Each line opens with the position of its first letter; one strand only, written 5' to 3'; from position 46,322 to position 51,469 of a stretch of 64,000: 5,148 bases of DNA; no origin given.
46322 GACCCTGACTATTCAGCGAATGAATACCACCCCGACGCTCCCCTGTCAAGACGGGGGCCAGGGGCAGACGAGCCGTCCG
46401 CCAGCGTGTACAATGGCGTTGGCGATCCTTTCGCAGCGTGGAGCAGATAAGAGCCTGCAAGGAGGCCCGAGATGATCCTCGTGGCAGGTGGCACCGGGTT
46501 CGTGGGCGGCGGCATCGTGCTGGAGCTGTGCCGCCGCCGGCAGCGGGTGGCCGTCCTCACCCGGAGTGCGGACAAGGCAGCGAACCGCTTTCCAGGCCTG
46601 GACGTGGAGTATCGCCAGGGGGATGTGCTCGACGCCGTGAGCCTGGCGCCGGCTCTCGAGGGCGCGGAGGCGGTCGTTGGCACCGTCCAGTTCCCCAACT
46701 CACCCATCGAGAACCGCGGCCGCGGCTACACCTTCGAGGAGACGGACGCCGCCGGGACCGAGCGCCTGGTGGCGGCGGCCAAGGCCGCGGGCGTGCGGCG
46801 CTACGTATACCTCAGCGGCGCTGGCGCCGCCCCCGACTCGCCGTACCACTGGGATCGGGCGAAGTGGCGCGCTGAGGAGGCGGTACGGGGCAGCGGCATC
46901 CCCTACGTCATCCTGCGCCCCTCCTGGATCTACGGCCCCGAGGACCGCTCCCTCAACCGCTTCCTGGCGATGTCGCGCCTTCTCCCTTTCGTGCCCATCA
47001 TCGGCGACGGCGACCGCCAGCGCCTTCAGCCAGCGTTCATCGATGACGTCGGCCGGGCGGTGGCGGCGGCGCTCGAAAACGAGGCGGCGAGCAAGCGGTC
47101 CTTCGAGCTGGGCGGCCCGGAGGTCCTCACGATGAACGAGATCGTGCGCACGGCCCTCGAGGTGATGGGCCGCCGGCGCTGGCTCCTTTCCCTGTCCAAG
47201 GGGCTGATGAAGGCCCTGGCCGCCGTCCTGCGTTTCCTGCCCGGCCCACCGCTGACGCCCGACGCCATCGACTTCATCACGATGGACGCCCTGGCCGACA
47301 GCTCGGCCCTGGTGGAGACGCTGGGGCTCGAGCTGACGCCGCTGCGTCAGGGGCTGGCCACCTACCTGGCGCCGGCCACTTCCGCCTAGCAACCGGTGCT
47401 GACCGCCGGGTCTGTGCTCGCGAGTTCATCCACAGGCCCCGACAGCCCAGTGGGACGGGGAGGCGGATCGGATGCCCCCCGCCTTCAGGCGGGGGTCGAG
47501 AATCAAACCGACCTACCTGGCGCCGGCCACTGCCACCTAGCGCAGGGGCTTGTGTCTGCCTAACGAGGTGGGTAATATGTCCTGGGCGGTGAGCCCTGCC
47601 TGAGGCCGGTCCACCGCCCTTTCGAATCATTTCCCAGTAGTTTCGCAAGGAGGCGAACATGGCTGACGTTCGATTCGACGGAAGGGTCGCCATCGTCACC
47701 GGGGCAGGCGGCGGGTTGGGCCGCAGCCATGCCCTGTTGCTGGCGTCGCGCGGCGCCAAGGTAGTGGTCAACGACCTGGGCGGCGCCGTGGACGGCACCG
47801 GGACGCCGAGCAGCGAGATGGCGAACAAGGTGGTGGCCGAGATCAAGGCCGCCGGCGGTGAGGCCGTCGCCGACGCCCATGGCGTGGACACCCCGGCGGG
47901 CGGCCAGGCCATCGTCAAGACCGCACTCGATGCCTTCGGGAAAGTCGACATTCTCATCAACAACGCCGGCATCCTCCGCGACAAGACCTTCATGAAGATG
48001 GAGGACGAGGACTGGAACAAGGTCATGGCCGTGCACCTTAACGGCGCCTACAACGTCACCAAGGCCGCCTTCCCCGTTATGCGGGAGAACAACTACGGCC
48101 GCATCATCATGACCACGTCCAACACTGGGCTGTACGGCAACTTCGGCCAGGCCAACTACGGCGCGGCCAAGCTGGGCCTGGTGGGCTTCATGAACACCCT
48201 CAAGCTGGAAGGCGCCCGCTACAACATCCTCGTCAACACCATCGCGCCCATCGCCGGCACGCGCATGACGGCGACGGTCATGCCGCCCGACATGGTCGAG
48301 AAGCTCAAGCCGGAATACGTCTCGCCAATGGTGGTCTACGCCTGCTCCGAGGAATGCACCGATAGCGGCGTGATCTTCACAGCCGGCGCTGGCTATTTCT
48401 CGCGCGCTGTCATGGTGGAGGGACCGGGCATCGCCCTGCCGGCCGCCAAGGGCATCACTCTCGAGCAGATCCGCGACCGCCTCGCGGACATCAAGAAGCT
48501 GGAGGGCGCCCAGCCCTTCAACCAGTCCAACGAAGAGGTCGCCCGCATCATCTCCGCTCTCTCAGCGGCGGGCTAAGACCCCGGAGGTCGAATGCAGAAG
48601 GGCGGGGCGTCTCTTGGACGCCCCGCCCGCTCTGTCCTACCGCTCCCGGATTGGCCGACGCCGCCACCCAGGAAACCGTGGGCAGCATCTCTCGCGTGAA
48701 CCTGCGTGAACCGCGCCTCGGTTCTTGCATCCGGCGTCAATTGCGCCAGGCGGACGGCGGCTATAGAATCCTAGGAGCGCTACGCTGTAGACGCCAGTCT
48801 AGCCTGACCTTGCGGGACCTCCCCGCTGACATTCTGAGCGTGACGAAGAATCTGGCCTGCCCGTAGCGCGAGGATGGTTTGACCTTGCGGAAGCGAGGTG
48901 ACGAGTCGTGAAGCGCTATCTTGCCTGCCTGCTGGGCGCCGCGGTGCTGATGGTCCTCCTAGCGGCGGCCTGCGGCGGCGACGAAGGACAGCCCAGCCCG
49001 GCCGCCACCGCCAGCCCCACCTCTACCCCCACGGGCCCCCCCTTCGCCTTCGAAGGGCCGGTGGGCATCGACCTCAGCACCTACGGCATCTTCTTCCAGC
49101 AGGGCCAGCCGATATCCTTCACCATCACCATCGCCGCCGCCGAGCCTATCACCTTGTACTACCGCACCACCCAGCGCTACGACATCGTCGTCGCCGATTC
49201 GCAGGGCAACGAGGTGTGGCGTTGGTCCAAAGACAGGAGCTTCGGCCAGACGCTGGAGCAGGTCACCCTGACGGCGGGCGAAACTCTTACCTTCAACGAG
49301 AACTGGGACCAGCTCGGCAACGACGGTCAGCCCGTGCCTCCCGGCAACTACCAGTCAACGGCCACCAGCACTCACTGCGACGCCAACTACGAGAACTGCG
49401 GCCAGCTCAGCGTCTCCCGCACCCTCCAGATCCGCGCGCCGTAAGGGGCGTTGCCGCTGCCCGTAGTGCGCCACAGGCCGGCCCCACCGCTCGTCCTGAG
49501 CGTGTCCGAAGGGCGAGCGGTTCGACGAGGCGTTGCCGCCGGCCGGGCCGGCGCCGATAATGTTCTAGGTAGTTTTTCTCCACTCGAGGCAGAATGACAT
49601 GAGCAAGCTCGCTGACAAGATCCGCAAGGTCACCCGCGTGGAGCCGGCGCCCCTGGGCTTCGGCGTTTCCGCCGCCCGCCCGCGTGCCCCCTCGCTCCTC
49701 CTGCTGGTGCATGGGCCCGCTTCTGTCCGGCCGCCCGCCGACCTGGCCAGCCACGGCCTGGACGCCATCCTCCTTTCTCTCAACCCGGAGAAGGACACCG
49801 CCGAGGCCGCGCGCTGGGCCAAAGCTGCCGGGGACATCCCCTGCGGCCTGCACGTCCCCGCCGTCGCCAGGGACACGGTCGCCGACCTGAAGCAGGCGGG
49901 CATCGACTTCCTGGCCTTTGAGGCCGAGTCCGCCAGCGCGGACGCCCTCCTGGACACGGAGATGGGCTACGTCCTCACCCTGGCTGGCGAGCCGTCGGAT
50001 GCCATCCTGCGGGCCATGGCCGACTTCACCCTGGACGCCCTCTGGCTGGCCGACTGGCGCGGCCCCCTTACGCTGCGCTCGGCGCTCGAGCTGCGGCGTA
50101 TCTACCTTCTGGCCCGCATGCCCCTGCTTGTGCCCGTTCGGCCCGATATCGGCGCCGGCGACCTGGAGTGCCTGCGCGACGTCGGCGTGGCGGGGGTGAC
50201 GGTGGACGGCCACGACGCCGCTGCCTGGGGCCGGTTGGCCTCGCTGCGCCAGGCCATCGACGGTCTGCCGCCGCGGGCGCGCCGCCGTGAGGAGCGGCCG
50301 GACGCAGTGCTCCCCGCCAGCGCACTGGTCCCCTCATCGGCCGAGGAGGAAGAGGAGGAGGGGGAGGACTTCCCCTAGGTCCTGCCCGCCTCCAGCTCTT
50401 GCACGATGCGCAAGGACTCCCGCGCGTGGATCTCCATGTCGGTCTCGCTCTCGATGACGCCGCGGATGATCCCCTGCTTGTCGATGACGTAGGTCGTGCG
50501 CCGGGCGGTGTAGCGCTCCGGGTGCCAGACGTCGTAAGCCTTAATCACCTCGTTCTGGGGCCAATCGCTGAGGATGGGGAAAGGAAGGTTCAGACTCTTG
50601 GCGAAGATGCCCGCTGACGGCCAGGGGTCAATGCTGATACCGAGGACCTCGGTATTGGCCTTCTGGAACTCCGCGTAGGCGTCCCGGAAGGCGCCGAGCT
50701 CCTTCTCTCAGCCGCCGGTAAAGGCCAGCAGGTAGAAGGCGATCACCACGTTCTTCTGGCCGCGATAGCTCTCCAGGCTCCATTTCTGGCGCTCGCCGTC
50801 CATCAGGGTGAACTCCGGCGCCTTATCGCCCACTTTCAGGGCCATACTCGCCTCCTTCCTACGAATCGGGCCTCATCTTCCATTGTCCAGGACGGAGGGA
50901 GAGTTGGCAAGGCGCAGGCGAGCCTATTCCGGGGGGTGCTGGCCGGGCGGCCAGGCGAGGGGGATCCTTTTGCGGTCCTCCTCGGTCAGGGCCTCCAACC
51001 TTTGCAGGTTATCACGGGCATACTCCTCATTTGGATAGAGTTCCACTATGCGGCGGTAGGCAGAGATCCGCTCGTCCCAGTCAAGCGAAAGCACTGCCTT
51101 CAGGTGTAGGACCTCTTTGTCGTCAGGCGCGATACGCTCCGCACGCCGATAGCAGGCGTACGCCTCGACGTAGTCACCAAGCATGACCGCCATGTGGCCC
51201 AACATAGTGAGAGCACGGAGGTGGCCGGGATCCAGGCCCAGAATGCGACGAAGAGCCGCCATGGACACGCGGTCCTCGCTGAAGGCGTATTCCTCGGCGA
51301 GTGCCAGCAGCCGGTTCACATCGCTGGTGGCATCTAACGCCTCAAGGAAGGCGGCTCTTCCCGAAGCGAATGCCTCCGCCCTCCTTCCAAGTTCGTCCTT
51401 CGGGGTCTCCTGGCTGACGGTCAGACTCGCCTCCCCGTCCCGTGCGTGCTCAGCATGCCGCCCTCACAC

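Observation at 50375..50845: Unannotated peroxiredoxin with TGA exactly at the peroxidatic cysteine: candidate selenocysteine enzyme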

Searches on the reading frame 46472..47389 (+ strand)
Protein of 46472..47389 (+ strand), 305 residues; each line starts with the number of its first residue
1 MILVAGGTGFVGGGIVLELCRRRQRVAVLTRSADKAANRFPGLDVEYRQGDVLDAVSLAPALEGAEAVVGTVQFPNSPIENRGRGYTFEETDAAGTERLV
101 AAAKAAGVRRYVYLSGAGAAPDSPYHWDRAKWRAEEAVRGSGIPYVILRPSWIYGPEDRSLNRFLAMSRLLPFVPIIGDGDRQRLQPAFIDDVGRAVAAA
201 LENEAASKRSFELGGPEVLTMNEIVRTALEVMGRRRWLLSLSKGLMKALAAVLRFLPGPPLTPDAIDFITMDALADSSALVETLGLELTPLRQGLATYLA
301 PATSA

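Call 59: search_protein_families(library=pfam, proteins=[window:46472-47389:+], max_evalue=0.001)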
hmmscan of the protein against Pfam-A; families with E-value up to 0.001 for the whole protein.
window:46472-47389:+ (305 aa): 6 families
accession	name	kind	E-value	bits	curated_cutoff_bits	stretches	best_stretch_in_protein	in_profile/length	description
PF13460.12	NAD_binding_10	-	3.6e-23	82.8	27.2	1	6-157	1-150/184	NAD(P)H-binding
PF01370.27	Epimerase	-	1.7e-19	70.7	20.9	1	2-214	1-240/240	NAD dependent epimerase/dehydratase family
PF05368.20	NmrA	-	5.4e-18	66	27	1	2-234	5-236/298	NmrA-like family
PF01073.25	3Beta_HSD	-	1.7e-13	50.7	22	1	3-120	1-120/280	3-beta hydroxysteroid dehydrogenase/isomerase family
PF04321.23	RmlD_sub_bind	-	4e-07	29.8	27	1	127-217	125-216/287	RmlD substrate binding domain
PF07993.18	NAD_binding_4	-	2.4e-06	27.3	20.1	0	4-37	1-37/258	Male sterility protein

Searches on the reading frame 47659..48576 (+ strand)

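Call 59: search_protein_families(library=pfam, proteins=[window:47659-48576:+], max_evalue=0.001)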
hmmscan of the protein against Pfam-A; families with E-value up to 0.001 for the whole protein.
window:47659-48576:+ (305 aa): 3 families
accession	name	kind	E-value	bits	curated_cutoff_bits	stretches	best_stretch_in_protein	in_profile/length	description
PF00106.31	adh_short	-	3.2e-44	151.2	26.6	1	9-205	1-188/195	short chain dehydrogenase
PF13561.12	adh_short_C2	-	1e-29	104.2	27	1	15-206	1-183/236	Enoyl-(Acyl carrier protein) reductase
PF08659.16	KR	-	6e-21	75.6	22.6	1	12-183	4-165/180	KR domain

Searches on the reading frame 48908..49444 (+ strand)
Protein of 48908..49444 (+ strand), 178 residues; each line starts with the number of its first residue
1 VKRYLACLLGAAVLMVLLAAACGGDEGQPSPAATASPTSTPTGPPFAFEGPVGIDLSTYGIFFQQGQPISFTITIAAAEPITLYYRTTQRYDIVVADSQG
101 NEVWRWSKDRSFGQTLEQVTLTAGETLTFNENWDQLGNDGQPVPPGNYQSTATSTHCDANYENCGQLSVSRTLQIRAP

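Call 59: search_protein_families(library=pfam, proteins=[window:48908-49444:+], max_evalue=0.001)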
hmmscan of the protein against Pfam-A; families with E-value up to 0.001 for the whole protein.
window:48908-49444:+ (178 aa): 2 families
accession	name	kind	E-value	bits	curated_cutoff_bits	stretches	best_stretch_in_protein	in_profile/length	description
PF12690.13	BsuPI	-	8e-24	84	22.9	1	66-153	13-95/101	Intracellular proteinase inhibitor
PF13860.13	FlgD_ig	-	7.6e-06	26.3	27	1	112-155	33-76/79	FlgD Ig-like domain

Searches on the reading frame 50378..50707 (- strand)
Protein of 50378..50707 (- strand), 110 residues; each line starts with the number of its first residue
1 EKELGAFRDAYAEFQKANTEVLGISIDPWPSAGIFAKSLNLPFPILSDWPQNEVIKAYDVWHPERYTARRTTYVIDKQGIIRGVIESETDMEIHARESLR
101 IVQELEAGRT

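Call 24: find_related_loci(query=A1, collection=genome_contigs, flank=10000)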
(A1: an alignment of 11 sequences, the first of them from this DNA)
Query A1 (110 aa) in genome_contigs; peptide patterns used: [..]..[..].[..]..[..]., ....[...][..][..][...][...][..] (x = any residue, [..] = any of these).
27 stretches matched a pattern; 11 encode a relative of the query (tblastn E <= 1e-3); 11 distinct loci.
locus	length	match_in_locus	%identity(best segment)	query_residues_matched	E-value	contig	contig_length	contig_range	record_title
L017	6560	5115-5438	57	3-110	8e-41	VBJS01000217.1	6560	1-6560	MAG: Chloroflexi bacterium isolate CF_162 14_1009_16_40cm_scaffold_159188, whole genome shotgun sequence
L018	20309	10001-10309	61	3-105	5e-41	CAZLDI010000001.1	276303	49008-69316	MAG TPA_asm: uncultured Dehalococcoidia bacterium isolate SRP119689_co1_231 genome assembly, contig: NODE_14_length_2763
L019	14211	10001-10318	56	3-108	1e-37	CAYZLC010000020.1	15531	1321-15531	MAG TPA_asm: uncultured Dehalococcoidia bacterium isolate SRP119689_co1_265 genome assembly, contig: NODE_5340_length_15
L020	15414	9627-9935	56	3-105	1e-37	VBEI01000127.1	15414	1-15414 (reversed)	MAG: Chloroflexi bacterium isolate CF_22 14_0903_13_40cm_scaffold_2245, whole genome shotgun sequence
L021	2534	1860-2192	52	2-110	3e-36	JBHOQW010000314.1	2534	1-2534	MAG: Dehalococcoidia bacterium isolate A0_35 coassembly_Ak141_606817, whole genome shotgun sequence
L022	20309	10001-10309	50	3-105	4e-34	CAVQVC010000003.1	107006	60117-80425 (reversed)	MAG: uncultured Chloroflexia bacterium isolate MFD10007.bin.2.9 genome assembly, contig: contig_64989, whole genome shot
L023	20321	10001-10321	50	2-108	1e-33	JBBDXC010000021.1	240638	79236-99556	MAG: Dehalococcoidia bacterium isolate LejiaD_65_29 Lejia_D_79_length_240638_cov_18, whole genome shotgun sequence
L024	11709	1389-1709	50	2-108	1e-33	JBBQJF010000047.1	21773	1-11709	MAG: Dehalococcoidia bacterium isolate Co_metawrap_750 Cmw_750_k141_15385955_length_21773_cov_12.0389, whole genome shot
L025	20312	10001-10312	46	2-105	4e-30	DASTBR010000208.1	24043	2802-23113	MAG TPA_asm: Dehalococcoidia bacterium isolate SMAG_U771 k141_361157, whole genome shotgun sequence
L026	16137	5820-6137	59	2-107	4e-42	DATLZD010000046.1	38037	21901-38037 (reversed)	MAG TPA_asm: Dehalococcoidia bacterium isolate SMAG_U13289 k141_259115, whole genome shotgun sequence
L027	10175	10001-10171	56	2-58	3e-20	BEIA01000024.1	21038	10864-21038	Bacterium HR24 DNA, contig: NODE_757_24, isolate: HRbin24, whole genome shotgun sequence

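Call 29: find_related_loci(query=A1, collection=metagenome_contigs, flank=6000)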
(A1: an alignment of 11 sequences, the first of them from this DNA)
Query A1 (110 aa) in metagenome_contigs; peptide patterns used: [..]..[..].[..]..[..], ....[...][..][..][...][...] (x = any residue, [..] = any of these).
262 stretches matched a pattern; 73 encode a relative of the query (tblastn E <= 1e-3); 73 distinct loci.
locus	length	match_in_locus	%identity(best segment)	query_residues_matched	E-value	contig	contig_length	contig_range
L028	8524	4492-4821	93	1-110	9e-69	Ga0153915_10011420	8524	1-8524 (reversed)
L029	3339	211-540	94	1-110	8e-69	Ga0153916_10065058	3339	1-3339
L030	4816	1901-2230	89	1-110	3e-66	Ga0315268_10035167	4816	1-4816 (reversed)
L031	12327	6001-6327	91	1-109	5e-66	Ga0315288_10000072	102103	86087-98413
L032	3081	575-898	91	1-108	3e-66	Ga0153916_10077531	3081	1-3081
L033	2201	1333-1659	91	1-109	7e-67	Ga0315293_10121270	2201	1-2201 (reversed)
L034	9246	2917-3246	88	1-110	3e-65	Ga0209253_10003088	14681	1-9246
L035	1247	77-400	89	1-108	2e-69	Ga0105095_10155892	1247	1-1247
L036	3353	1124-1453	87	1-110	6e-65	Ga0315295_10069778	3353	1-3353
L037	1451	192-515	89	1-108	6e-68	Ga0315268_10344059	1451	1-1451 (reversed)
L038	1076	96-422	87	1-109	2e-69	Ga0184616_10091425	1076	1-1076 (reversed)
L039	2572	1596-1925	88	1-110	4e-64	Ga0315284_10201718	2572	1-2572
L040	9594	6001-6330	87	1-110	5e-63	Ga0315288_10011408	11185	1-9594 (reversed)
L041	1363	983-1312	85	1-110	2e-66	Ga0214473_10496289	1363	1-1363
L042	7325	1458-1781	85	1-108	3e-63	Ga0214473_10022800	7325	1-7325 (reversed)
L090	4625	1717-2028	35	2-105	3e-21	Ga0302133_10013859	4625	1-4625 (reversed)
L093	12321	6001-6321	36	2-109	5e-21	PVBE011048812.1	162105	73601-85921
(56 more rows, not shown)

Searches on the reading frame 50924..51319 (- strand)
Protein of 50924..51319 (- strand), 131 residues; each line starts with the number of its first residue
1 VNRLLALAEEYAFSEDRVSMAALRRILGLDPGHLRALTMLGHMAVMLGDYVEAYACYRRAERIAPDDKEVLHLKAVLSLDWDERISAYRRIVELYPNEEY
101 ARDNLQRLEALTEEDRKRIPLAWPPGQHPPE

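Call 59: search_protein_families(library=pfam, proteins=[window:50924-51319:-], max_evalue=0.001)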
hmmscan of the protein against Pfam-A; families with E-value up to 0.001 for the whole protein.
window:50924-51319:- (131 aa): 9 families
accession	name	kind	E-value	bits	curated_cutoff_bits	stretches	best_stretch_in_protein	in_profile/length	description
PF13428.12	TPR_14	-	4.6e-08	33.4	23.5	1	35-76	2-43/44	Tetratricopeptide repeat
PF07719.23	TPR_2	-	2.7e-07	30.6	27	1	36-67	3-34/34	Tetratricopeptide repeat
PF00515.34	TPR_1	-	5e-07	29.7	27.8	1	35-67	2-34/34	Tetratricopeptide repeat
PF14559.12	TPR_19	-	9.5e-07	29.5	25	1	21-76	12-67/68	Tetratricopeptide repeat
PF13181.12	TPR_8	-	2.4e-06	27.7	25.7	0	35-67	2-34/34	Tetratricopeptide repeat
PF13432.12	TPR_16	-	6.4e-05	23.7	32.7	1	21-67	18-64/65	Tetratricopeptide repeat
PF23914.1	TPR_CcmH_CycH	-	6.9e-05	23.2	42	1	22-70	38-86/158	Cytochrome c-type biogenesis protein H TPR domain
PF13431.12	TPR_17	-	0.00021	21.8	24.4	0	29-53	8-32/34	Tetratricopeptide repeat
PF13424.12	TPR_12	-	0.00066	20.3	30.1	0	20-65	30-76/77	Tetratricopeptide repeat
